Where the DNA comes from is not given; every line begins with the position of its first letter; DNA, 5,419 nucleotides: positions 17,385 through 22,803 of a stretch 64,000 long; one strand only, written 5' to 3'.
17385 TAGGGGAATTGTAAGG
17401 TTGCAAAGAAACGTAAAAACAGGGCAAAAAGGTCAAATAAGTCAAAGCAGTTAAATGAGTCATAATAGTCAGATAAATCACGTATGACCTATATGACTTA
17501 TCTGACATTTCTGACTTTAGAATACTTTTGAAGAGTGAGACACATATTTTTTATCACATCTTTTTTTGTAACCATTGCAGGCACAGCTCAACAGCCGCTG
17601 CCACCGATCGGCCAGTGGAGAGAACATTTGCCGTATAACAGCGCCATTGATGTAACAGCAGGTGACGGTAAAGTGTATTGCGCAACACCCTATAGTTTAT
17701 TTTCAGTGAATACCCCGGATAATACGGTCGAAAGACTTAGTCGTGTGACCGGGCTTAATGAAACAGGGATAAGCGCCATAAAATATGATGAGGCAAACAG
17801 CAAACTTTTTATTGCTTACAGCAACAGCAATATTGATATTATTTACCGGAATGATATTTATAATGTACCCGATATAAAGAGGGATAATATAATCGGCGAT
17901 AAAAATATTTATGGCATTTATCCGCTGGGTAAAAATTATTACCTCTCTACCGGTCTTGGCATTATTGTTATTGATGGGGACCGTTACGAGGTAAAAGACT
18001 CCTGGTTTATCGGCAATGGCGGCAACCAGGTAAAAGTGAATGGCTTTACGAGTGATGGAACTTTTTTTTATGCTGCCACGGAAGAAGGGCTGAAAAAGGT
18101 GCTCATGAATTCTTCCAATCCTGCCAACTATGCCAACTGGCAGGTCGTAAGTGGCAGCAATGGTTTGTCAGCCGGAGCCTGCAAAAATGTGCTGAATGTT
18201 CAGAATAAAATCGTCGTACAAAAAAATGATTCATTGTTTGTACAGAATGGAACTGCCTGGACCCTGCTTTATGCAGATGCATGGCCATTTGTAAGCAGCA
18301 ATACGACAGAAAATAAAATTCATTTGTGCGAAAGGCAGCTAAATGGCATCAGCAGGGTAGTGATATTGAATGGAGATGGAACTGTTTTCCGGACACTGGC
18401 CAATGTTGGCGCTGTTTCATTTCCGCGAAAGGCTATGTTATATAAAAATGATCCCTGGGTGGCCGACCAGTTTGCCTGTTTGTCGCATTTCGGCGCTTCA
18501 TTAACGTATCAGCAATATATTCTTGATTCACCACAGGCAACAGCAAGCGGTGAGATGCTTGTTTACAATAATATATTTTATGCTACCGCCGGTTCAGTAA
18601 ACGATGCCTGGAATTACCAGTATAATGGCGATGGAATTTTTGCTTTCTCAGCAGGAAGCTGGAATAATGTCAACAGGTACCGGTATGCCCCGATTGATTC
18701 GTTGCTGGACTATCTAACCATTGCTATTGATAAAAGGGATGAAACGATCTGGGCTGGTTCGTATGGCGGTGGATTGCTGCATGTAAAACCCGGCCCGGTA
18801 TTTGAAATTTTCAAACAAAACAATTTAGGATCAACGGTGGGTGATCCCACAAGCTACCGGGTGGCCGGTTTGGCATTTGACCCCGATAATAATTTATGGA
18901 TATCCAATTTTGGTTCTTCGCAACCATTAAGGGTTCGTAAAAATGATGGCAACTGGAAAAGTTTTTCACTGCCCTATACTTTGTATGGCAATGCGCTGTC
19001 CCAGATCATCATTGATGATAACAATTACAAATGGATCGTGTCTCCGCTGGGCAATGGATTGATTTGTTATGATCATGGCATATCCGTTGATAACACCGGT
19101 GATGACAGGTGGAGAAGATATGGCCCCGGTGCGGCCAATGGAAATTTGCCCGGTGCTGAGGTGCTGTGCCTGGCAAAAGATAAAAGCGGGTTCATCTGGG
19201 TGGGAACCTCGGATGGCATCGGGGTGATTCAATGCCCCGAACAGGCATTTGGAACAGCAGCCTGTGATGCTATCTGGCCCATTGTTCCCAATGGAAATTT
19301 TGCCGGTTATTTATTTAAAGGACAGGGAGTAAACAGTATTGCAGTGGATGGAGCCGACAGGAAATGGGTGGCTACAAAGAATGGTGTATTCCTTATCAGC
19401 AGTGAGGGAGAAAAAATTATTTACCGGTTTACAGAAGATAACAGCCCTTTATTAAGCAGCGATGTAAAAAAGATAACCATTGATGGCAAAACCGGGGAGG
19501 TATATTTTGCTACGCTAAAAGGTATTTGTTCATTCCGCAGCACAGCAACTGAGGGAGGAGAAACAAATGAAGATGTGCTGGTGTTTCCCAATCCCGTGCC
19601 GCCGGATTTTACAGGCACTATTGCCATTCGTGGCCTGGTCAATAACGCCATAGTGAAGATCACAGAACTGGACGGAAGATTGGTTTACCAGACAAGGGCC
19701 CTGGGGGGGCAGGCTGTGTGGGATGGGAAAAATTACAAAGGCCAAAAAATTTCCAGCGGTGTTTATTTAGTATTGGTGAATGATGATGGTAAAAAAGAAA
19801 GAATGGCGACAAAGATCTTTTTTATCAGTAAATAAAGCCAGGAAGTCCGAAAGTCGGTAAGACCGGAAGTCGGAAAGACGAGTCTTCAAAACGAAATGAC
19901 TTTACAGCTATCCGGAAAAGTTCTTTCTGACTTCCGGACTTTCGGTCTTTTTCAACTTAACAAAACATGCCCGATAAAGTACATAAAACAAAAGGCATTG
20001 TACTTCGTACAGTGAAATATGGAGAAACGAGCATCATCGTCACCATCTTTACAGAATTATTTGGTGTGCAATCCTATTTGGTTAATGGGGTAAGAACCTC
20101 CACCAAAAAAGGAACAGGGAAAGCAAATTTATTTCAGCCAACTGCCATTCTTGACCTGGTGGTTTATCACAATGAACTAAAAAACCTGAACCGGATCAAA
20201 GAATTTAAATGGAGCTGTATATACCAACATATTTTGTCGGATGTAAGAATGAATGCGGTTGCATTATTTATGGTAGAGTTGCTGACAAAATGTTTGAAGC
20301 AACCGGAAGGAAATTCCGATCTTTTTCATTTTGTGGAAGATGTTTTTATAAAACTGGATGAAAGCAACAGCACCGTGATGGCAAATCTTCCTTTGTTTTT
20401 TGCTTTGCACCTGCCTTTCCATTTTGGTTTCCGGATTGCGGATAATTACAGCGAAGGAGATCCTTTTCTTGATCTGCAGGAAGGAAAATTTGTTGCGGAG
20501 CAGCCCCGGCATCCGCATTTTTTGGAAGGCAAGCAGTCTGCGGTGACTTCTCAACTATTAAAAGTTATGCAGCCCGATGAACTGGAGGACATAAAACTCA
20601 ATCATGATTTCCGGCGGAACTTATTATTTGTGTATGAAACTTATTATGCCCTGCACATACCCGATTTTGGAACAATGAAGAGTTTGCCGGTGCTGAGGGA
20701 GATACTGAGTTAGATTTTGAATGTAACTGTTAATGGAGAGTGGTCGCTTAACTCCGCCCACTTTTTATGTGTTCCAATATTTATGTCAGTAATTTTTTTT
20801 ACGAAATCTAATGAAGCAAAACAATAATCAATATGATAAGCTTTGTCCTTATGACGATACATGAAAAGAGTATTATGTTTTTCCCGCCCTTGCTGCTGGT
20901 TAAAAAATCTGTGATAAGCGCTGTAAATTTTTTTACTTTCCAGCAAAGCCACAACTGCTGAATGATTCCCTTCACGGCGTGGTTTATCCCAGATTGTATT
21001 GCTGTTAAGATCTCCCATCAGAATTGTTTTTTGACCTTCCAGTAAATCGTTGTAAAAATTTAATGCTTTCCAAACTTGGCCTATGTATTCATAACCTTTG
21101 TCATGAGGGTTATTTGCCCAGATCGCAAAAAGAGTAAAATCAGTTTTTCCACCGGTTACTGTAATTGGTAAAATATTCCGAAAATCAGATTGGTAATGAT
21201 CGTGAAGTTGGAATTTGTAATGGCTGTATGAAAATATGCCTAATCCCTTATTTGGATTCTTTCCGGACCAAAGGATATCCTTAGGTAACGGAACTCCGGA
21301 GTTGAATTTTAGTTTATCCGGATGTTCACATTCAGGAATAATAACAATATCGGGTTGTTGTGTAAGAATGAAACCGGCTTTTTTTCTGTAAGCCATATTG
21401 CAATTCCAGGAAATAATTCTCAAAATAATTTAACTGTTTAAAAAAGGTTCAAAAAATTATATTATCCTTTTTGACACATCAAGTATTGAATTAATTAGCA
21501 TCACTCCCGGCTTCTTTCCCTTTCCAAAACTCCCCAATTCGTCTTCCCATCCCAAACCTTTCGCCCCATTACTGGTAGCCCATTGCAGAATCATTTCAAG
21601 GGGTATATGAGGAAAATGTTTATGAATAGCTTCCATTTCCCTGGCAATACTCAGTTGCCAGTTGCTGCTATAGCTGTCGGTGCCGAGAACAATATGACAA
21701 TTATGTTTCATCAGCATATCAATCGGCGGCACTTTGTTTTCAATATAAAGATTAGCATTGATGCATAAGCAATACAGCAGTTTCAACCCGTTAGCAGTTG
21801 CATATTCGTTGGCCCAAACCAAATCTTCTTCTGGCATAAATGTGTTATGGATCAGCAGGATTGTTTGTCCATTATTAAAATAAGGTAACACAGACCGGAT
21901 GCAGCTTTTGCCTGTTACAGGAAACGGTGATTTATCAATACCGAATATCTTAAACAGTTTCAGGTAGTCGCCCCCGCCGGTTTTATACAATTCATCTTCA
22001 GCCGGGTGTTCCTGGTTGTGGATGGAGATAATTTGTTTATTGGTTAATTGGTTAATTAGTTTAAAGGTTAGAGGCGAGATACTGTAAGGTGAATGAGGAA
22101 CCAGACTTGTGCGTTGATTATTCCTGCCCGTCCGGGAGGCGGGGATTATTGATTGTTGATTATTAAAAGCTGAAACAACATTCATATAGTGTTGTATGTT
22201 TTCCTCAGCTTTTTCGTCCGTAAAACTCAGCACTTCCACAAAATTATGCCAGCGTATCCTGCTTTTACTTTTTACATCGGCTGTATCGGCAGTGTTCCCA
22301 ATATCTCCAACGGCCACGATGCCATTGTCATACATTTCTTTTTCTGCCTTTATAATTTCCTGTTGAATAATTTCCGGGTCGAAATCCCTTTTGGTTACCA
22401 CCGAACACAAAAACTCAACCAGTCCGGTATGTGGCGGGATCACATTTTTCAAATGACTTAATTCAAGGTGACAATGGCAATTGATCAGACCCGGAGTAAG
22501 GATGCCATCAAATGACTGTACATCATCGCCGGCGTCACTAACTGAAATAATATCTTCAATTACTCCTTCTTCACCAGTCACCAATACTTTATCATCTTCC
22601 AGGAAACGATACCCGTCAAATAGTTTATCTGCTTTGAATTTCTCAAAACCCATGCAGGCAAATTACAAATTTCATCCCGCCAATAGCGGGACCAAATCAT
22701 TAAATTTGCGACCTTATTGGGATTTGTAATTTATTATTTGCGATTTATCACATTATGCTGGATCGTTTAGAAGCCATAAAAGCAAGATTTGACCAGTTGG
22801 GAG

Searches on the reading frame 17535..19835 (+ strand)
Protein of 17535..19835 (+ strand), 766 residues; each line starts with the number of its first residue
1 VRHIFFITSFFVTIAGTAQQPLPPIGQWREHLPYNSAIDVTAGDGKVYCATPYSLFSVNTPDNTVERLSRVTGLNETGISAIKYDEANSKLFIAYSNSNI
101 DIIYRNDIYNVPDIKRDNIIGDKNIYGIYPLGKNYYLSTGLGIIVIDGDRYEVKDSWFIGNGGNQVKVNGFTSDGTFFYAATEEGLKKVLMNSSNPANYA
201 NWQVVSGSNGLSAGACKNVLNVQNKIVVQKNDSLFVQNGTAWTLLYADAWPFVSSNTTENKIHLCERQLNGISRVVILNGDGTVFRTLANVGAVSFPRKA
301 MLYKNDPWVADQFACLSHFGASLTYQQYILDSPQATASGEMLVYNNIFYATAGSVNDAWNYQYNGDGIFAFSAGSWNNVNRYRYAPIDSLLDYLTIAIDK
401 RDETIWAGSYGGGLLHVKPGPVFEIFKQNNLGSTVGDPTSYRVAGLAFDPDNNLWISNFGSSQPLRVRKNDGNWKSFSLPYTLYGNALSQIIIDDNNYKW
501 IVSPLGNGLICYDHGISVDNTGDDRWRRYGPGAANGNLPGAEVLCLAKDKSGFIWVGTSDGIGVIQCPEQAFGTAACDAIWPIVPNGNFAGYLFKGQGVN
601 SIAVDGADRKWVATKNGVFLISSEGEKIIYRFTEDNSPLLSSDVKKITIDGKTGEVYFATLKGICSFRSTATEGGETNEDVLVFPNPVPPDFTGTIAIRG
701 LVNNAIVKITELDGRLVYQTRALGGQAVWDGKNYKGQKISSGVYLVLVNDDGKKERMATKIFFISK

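Call 37: search_protein_families(library=pfam, proteins=[window:17535-19835:+], max_evalue=0.00001)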
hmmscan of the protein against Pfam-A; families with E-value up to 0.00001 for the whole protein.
window:17535-19835:+ (766 aa): 2 families
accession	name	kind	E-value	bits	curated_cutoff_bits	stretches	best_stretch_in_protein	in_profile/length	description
PF21544.3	PorZ_N_b_propeller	-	1.4e-33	116.8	27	1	47-203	1-154/154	TSS9, PorZ, N-terminal beta-propeller domain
PF07494.17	Reg_prop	-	6.2e-10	38.5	20.4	0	537-559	1-23/24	Two component regulator propeller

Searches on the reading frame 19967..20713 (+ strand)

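Call 37: search_protein_families(library=pfam, proteins=[window:19967-20713:+], max_evalue=0.00001)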
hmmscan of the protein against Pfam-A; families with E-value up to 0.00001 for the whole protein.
window:19967-20713:+ (248 aa): 2 families
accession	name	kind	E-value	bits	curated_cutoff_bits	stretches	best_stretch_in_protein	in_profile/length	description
PF11967.14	RecO_N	-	1.9e-17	63.5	27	1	6-82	4-76/80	Recombination protein O N terminal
PF02565.21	RecO_C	-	3.3e-08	33.9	22.1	1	91-156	2-65/157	Recombination protein O C terminal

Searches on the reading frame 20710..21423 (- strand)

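Call 37: search_protein_families(library=pfam, proteins=[window:20710-21423:-], max_evalue=0.00001)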
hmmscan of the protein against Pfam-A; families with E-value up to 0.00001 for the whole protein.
window:20710-21423:- (237 aa): 1 family
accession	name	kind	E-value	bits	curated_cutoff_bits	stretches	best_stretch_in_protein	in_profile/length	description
PF03372.29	Exo_endo_phos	-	7.2e-07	29.6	24.5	1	4-228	1-225/225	Endonuclease/Exonuclease/phosphatase family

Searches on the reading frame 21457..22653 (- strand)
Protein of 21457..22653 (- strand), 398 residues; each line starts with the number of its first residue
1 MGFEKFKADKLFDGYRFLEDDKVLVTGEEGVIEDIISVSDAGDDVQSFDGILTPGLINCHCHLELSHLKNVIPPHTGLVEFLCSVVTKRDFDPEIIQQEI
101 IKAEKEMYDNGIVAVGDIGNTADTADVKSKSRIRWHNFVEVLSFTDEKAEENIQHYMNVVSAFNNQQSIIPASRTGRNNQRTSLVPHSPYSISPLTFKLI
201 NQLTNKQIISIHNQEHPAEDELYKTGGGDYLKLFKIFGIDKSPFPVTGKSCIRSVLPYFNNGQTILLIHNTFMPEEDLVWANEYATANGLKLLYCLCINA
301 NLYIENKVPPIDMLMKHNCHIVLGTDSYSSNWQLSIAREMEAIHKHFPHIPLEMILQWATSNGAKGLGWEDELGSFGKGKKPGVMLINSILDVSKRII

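Call 12: search_protein_families(library=pfam, proteins=[window:21457-22653:-])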
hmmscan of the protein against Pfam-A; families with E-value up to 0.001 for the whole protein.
window:21457-22653:- (398 aa): 1 family
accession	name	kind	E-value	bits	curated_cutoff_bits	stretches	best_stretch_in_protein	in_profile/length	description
PF01979.26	Amidohydro_1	-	6.4e-23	82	25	1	51-386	1-317/345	Amidohydrolase family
